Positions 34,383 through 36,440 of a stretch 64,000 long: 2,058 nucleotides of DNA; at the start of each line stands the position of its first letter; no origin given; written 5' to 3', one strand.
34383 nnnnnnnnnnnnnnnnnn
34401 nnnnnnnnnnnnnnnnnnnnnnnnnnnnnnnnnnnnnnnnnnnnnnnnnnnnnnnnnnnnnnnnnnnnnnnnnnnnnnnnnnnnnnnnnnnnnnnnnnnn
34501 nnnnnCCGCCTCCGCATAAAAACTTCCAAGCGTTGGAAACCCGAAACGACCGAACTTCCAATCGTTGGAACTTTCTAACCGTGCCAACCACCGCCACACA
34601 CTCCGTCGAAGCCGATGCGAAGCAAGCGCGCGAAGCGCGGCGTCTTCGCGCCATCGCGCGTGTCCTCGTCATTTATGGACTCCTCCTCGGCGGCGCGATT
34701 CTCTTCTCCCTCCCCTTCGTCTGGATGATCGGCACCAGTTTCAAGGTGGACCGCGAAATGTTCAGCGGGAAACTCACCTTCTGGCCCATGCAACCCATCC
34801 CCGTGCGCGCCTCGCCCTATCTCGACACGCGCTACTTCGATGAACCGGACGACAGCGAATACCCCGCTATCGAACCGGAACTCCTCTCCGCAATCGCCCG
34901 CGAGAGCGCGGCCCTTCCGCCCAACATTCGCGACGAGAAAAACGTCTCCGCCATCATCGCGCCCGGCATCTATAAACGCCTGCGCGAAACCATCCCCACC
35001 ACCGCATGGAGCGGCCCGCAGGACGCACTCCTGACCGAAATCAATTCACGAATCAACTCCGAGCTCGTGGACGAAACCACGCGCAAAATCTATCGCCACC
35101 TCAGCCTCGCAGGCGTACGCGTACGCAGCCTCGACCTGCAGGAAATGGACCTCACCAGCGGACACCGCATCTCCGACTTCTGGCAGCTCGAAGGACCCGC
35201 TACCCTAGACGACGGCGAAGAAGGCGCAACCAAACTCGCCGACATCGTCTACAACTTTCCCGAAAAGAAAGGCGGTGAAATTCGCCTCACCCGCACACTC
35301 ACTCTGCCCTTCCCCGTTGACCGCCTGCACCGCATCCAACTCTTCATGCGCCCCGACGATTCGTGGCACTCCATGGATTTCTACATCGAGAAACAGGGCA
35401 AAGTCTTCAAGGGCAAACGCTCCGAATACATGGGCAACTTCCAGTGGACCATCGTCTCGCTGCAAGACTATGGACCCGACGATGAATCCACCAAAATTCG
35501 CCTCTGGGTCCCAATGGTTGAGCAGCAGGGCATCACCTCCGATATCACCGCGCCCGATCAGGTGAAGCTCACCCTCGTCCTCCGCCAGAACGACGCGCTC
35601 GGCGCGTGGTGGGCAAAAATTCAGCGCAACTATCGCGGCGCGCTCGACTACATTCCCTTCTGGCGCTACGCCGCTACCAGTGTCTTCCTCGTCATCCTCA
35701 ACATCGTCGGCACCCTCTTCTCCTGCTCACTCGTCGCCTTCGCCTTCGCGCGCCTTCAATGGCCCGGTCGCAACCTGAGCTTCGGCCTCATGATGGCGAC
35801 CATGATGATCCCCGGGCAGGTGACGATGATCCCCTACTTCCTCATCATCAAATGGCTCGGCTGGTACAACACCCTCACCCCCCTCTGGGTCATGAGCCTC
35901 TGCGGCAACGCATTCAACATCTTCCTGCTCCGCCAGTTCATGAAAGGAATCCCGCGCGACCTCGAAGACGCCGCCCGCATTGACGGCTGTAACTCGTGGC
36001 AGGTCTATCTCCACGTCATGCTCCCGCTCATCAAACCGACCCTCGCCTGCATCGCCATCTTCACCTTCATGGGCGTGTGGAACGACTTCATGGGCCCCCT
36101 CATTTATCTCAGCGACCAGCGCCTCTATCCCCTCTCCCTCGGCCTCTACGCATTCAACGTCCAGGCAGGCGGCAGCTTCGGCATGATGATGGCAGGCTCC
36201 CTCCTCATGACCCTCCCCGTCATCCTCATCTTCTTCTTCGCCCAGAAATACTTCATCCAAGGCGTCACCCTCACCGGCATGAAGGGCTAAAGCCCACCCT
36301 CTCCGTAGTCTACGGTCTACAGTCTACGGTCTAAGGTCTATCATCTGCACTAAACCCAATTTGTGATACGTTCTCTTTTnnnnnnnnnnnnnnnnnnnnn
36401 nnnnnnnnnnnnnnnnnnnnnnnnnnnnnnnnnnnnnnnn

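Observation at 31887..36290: Atypical sugar ABC importer: solute-binding protein fused to a MalF-like permease, plus a MalG-like permease with a ~300-aa periplasmic insert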

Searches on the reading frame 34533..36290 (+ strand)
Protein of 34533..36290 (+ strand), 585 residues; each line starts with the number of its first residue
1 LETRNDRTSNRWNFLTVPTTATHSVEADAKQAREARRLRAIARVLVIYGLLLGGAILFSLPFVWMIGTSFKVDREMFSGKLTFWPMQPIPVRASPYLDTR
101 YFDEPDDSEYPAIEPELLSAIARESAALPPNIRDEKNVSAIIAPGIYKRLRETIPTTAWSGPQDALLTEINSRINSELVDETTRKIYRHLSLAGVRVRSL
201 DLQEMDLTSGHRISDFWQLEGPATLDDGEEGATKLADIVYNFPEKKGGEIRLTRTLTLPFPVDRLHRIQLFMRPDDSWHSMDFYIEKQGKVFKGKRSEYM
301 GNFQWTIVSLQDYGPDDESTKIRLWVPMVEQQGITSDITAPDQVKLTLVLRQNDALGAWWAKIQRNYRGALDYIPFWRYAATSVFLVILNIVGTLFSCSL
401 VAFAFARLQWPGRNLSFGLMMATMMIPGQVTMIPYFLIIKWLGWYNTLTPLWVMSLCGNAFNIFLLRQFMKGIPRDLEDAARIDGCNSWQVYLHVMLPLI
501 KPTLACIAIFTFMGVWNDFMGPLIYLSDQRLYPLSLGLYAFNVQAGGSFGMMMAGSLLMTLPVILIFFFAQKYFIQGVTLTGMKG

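Call 7: search_protein_families(library=pfam, proteins=[window:34533-36290:+], max_evalue=0.01)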
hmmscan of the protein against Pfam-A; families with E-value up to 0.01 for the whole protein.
window:34533-36290:+ (585 aa): 1 family
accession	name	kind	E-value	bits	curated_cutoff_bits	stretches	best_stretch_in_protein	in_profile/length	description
PF00528.27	BPD_transp_1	-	3.4e-21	76.2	26.4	1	402-578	5-182/184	Binding-protein-dependent transport system inner membrane component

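Call 8: search_protein_families(library=ncbifam, proteins=[window:34533-36290:+], max_evalue=0.01)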
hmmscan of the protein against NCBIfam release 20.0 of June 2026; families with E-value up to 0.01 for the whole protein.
window:34533-36290:+ (585 aa): 14 families
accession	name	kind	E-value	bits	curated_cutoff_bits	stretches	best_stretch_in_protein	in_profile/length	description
NF008210.0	PRK10973.1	equivalog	1.7e-26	93.5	297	1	373-578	70-276/281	sn-glycerol-3-phosphate ABC transporter permease UgpE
NF008231.0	PRK10998.1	equivalog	9.8e-26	91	261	1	377-585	82-296/296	maltose ABC transporter permease MalG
NF040932.1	ABC_arch_GlcU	equivalog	2.3e-25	89.8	340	1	383-582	65-268/272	glucose ABC transporter permease GlcU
TIGR01581.1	Mo_ABC_porter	hypoth_equivalog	1.8e-06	27.6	210.3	1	459-556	115-212/225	ABC transporter permease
NF006939.0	PRK09421.1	equivalog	7.5e-06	25.5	262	1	463-527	109-173/230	molybdate ABC transporter permease subunit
NF007047.0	PRK09500.1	equivalog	1.3e-05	24.9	326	1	380-518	60-199/257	spermidine/putrescine ABC transporter permease PotC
NF008232.0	PRK10999.1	equivalog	4e-05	22.5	392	1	458-520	386-448/520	maltose ABC transporter permease MalF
NF008208.0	PRK10971.1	equivalog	8.5e-05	22.2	415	1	387-525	68-217/277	sulfate/thiosulfate ABC transporter permease CysT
TIGR00969.1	3a0106s02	subfamily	0.0001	21.9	240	1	384-565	68-262/272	sulfate ABC transporter permease subunit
NF011624.0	PRK15050.1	equivalog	0.00094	18.4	247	1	472-539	186-252/297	2-aminoethylphosphonate ABC transporter permease subunit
TIGR03226.1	PhnU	equivalog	0.0014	18.1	283.45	1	473-541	205-272/311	2-aminoethylphosphonate ABC transporter permease subunit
TIGR02141.1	modB_ABC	equivalog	0.0023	17.6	182.6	1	389-519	9-152/208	molybdate ABC transporter permease subunit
NF040839.1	tungstate_WtpB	equivalog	0.0027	17.4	340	1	401-514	67-192/251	tungstate ABC transporter permease WtpB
TIGR02139.1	permease_CysT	equivalog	0.0039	16.8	246.1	1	451-511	136-196/265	sulfate ABC transporter permease subunit CysT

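Call 12: find_homologous_proteins(query=window:34533-36290:+)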
Query window:34533-36290:+ (585 aa): 1165 proteins with E <= 0.001 among 8000 candidates; the best 120 are listed.
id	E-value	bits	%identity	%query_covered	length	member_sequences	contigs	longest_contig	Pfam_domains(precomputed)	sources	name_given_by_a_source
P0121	0.0e+0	1312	100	97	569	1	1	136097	PF00528.28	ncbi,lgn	-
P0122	0.0e+0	1100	81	97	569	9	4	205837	PF00528.28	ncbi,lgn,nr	ncbi:MAG: carbohydrate ABC transporter permease [Verrucomicrobia bacterium]|nr:carbohydrate ABC tran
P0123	0.0e+0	1068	80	92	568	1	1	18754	PF00528.28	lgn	-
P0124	0.0e+0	1049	78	97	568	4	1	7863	PF00528.28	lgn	-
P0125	0.0e+0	1043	78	97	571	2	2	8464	PF00528.28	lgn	-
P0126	0.0e+0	1023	78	96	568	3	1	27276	PF00528.28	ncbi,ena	-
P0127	0.0e+0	1018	76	97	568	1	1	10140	PF00528.28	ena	-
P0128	0.0e+0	1017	77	97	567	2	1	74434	PF00528.28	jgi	jgi:ABC-type glycerol-3-phosphate transport system permease component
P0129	0.0e+0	1013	76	97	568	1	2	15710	PF00528.28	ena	-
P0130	1.6e-297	1006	76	97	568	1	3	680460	PF00528.28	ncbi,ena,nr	ncbi:MAG TPA: ABC transporter permease subunit [Kiritimatiellia bacterium]|nr:ABC transporter permea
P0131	1.2e-296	1003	76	96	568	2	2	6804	PF00528.28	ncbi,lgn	-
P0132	2.4e-283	959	72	97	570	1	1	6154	PF00528.28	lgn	-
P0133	4.7e-279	945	70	97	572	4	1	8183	PF00528.28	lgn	-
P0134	8.2e-275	931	71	97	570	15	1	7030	PF00528.28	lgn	-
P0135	1.3e-273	927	70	96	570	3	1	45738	PF00528.28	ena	-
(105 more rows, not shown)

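Call 37: search_solved_structures(query=A1, max_evalue=0.001)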
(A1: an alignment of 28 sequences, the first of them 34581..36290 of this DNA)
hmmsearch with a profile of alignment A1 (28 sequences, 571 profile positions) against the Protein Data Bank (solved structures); distinct sequences matched with E-value up to 0.001: 6.
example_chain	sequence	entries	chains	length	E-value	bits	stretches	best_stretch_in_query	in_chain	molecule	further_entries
4tqu_N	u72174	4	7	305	1.4e-28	103.2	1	354-570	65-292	AlgM2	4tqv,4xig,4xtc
7cad_B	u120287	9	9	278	4.3e-26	95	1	368-571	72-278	ABC transporter, permease protein SugB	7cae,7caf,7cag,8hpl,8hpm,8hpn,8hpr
8ja7_B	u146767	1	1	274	7.7e-26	94.2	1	352-571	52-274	Trehalose transport system permease protein SugB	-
2r6g_G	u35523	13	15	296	8.5e-22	80.8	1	373-571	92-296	Maltose transport system permease protein malG | Maltose transporter subunit; membrane component of ABC superfamily | Binding-protein-dependent transport system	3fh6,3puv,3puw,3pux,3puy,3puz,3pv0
9bcr_I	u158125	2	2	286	3.1e-18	69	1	373-561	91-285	Maltose/maltodextrin transport system permease protein MalG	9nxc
8ja7_A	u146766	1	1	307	0.0008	21.5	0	450-554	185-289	Trehalose transport system permease protein SugA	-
